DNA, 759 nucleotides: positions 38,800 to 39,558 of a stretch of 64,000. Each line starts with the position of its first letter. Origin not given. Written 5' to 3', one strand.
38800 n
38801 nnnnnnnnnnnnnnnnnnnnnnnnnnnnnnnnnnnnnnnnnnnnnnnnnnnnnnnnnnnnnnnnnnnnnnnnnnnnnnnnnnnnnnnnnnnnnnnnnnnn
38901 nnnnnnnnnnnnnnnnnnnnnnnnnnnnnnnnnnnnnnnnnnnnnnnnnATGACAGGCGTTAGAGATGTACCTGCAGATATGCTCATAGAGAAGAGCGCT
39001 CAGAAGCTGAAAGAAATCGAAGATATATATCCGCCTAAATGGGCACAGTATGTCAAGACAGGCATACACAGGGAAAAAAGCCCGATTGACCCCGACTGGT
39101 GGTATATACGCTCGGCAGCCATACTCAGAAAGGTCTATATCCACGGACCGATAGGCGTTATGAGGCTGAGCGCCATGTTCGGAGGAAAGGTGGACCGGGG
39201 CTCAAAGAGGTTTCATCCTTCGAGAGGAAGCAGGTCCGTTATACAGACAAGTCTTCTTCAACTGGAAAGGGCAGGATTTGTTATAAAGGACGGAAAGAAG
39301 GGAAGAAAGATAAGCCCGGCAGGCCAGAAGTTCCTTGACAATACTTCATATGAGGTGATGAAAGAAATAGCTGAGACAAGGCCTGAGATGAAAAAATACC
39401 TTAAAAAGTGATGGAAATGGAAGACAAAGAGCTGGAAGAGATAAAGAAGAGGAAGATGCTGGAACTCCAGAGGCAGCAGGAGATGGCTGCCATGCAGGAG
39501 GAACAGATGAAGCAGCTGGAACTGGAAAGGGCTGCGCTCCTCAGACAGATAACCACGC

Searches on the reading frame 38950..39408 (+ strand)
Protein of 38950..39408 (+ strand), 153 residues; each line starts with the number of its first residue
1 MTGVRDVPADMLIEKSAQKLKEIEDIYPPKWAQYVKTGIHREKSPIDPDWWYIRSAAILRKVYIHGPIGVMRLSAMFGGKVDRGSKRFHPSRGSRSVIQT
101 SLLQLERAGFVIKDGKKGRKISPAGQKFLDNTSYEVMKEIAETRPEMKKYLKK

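Call 57: search_protein_families(library=pfam, proteins=[window:38950-39408:+], max_evalue=0.001)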
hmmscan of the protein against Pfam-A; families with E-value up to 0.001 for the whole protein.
window:38950-39408:+ (153 aa): 1 family
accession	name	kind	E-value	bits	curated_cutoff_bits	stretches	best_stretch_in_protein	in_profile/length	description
PF01090.25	Ribosomal_S19e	-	1.9e-51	173.8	29.4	1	4-139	2-137/137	Ribosomal protein S19e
